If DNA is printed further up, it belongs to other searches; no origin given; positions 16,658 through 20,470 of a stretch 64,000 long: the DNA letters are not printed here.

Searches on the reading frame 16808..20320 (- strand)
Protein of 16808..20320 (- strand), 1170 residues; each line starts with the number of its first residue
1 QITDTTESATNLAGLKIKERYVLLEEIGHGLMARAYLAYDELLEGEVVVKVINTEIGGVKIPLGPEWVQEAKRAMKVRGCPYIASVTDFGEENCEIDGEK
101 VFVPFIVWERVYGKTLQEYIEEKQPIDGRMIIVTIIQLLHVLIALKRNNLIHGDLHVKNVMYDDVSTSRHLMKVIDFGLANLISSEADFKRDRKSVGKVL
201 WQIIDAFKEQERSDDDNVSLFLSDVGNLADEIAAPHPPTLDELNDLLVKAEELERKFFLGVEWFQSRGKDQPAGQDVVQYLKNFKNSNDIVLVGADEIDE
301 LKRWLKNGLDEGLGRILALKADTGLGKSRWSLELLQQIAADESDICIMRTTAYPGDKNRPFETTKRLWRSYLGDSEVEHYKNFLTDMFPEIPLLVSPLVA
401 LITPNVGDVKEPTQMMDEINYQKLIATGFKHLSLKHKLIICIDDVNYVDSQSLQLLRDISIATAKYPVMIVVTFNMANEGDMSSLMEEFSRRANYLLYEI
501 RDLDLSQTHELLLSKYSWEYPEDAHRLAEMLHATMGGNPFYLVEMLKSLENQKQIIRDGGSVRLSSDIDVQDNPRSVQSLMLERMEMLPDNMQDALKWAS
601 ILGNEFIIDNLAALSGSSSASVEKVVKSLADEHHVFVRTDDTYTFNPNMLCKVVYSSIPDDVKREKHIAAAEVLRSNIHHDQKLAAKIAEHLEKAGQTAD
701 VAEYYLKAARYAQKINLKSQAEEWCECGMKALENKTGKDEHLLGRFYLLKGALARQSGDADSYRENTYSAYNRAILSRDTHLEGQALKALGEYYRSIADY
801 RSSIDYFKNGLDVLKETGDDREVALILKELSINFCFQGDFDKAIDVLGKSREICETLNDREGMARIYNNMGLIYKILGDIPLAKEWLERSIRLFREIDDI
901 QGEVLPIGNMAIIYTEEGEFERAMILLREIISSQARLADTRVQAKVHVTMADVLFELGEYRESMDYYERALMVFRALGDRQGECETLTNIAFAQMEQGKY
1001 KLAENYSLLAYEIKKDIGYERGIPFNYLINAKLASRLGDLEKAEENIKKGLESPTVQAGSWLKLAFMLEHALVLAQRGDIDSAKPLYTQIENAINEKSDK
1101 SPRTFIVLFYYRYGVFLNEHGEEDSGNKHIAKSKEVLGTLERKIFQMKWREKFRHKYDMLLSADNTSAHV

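Call 45: search_protein_families(library=pfam, proteins=[window:16808-20320:-], max_evalue=0.001)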
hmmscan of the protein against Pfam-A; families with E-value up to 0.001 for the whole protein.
window:16808-20320:- (1170 aa): 11 families
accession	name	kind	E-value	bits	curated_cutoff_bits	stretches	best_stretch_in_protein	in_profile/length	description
PF13424.12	TPR_12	-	1.3e-33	115.4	30.1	4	824-896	3-77/77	Tetratricopeptide repeat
PF07719.23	TPR_2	-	1.4e-16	59.6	27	0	944-972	1-29/34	Tetratricopeptide repeat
PF00515.34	TPR_1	-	9e-16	57.4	27.8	0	864-893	1-30/34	Tetratricopeptide repeat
PF00069.31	Pkinase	-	3.6e-14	53.2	31.7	1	21-189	1-154/263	Protein kinase domain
PF13181.12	TPR_8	-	2.6e-13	49.4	25.7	0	864-893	1-30/34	Tetratricopeptide repeat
PF13374.12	TPR_10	-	3e-11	43.4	27.5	0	864-896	2-34/42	Tetratricopeptide repeat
PF07714.23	PK_Tyr_Ser-Thr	-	2.4e-09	37.3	23.1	1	42-212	26-181/258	Protein tyrosine and serine/threonine kinase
PF17874.7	TPR_MalT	-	8.1e-08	32.3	45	1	852-1005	26-182/336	MalT-like TPR region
PF13428.12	TPR_14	-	3.1e-06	27.8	23.5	0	946-971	3-28/44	Tetratricopeptide repeat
PF13176.12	TPR_7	-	3e-05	24.2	27.9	0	786-817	1-32/36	Tetratricopeptide repeat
PF18768.7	RNPP_C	-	8.1e-05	22.6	26.5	1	909-972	84-149/213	RNPP family C-terminal domain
